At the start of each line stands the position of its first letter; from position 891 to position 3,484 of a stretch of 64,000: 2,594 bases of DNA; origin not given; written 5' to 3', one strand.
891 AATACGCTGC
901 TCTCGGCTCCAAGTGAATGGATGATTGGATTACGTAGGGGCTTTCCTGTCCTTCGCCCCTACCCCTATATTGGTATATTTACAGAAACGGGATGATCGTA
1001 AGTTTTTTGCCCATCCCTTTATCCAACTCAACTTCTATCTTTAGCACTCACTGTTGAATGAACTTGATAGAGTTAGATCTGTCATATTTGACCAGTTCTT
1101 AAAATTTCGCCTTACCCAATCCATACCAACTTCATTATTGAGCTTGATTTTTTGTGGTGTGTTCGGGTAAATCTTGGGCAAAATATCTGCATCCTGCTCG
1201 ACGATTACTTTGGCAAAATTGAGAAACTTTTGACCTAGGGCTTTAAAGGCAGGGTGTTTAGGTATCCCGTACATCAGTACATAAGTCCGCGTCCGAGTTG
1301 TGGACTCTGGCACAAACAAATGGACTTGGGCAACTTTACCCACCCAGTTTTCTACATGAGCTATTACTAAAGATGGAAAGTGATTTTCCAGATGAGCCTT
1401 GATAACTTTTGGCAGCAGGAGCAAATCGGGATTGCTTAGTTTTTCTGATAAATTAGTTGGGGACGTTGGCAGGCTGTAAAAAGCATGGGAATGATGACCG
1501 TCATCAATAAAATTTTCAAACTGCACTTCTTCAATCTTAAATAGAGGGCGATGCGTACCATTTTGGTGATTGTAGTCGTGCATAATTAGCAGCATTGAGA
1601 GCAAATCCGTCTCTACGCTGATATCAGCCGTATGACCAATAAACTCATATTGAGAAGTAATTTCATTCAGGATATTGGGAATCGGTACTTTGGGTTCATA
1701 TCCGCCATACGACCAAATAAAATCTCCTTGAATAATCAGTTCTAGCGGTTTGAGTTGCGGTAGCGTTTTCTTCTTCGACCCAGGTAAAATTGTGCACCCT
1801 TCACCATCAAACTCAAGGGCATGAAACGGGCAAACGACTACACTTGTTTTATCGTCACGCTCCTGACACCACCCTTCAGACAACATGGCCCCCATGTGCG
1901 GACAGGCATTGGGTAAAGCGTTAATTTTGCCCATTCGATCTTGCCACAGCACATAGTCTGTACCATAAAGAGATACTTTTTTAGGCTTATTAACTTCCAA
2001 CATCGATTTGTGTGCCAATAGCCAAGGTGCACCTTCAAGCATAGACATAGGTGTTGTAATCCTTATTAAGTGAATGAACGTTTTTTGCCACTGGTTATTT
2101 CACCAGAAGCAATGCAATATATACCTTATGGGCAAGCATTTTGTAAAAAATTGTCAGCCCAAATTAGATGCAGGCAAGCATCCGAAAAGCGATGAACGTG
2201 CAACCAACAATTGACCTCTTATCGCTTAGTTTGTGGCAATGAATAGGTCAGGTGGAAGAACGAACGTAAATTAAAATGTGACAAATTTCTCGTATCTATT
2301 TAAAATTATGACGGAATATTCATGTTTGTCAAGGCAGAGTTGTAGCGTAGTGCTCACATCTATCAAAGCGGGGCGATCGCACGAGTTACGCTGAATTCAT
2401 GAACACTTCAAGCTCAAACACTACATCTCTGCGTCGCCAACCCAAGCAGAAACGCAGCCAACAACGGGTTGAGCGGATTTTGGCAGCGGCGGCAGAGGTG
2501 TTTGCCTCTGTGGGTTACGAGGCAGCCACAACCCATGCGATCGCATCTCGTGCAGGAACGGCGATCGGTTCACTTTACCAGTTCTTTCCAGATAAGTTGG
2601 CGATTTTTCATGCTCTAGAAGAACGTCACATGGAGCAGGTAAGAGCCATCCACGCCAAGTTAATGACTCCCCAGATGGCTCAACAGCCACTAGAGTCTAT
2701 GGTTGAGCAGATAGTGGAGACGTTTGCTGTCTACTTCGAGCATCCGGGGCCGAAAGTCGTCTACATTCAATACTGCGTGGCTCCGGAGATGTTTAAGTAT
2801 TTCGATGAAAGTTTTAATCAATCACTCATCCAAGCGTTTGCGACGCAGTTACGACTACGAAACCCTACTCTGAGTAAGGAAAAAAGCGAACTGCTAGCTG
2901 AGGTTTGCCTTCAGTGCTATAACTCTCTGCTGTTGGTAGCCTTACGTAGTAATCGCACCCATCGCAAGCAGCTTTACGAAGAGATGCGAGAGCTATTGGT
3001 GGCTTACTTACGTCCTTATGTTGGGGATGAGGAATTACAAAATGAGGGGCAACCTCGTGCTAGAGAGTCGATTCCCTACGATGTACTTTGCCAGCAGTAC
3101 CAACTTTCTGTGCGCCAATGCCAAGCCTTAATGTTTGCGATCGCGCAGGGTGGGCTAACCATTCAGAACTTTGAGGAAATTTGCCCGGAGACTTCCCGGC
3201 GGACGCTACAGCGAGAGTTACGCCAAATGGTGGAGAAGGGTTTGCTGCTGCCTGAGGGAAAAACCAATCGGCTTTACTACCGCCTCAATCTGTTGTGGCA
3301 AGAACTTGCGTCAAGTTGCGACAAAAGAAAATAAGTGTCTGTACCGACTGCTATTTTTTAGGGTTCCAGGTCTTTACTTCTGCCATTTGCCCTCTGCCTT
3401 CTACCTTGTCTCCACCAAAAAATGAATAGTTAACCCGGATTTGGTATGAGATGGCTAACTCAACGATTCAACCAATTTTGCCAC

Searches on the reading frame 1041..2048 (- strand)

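Call 3: search_protein_families(library=pfam, proteins=[window:1041-2048:-], max_evalue=0.01)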
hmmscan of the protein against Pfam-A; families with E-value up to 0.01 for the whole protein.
window:1041-2048:- (335 aa): 2 families
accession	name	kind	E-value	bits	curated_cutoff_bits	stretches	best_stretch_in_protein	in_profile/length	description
PF00355.32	Rieske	-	7.1e-16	58.3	20.3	1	11-85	5-74/88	Rieske [2Fe-2S] domain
PF19112.6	VanA_C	-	1.7e-05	25.5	23.5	1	217-297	77-162/193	Vanillate O-demethylase oxygenase C-terminal domain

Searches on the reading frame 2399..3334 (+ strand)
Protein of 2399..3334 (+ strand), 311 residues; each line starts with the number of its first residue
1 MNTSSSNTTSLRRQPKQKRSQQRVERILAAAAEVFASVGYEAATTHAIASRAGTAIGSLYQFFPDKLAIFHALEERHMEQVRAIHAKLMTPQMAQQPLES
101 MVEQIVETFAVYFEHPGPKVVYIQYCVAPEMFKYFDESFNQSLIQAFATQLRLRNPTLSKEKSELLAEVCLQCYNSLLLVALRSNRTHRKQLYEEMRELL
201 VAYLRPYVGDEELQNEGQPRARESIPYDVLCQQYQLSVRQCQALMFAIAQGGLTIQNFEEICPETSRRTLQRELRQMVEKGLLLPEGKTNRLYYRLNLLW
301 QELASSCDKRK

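Call 3: search_protein_families(library=pfam, proteins=[window:2399-3334:+], max_evalue=0.01)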
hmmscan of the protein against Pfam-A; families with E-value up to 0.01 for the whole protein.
window:2399-3334:+ (311 aa): 3 families
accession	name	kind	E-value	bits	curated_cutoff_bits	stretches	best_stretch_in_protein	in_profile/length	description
PF17918.6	TetR_C_15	-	3.5e-21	76.3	26.8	1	97-204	1-108/108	Tetracyclin repressor-like, C-terminal domain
PF00440.29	TetR_N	-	3.6e-14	52.7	24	1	27-73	1-47/47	Bacterial regulatory proteins, tetR family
PF17928.6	TetR_C_22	-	0.00026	21.7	26.4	1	98-206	3-111/113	Tetracyclin repressor-like, C-terminal domain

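Call 4: search_protein_families(library=ncbifam, proteins=[window:2399-3334:+], max_evalue=0.01)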
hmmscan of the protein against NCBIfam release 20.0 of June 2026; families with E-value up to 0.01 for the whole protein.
window:2399-3334:+ (311 aa): 21 families
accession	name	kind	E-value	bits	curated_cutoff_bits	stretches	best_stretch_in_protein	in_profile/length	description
NF041196.1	ScbR_bind_reg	equivalog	6.7e-14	52.5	150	1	17-105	1-87/191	ScbR family autoregulator-binding transcription factor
NF053731.1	TransRegFasRMycb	equivalog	2.4e-12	47.1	330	1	15-107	5-97/199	HTH-type transcriptional activator FasR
NF033703.1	transcr_KstR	equivalog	1e-09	38.3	280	1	21-106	6-92/185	cholesterol catabolism transcriptional regulator KstR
NF053878.1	FATransRegFadRBac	equivalog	5.8e-09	36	200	1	22-109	3-91/190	fatty acid metabolism transcriptional regulator FadR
NF051852.1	efflux_TF_MtrR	exception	2.5e-07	30.7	280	1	19-91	7-80/205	multidrug efflux system transcriptional repressor MtrR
TIGR03384.1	betaine_BetI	equivalog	1.1e-06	28.5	201.3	1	15-107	1-90/189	choline-binding transcriptional repressor BetI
TIGR03968.1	mycofact_TetR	equivalog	1.9e-06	27.6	224.9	1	19-103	6-86/190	mycofactocin system transcriptional regulator MftR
NF007949.0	PRK10668.1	equivalog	5.8e-06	25.9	271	1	13-106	3-94/216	multidrug efflux transporter transcriptional repressor AcrR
NF007015.0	PRK09480.1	equivalog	8.3e-06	25.5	120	1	16-81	4-69/197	nucleoid occlusion factor SlmA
NF050111.1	TransRegSACE7040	equivalog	9.1e-06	25.7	250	1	22-87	1-70/186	SACE_7040 family transcriptional regulator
TIGR03613.1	RutR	equivalog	1e-05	25.5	368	1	19-116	5-99/202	pyrimidine utilization regulatory protein R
NF053516.1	TranRepPrsAVib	equivalog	2.4e-05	24.2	300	1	21-107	5-89/208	TetR family transcriptional repressor PsrA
NF007430.0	PRK09975.1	equivalog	2.4e-05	23.6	274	1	16-110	6-98/220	acrEF/envCD operon transcriptional regulator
NF011584.0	PRK15008.1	equivalog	3.8e-05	23.6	230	1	21-116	17-109/212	HTH-type transcriptional regulator RutR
NF037937.1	septum_RefZ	equivalog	9.2e-05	22.4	180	1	25-106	2-86/195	forespore capture DNA-binding protein RefZ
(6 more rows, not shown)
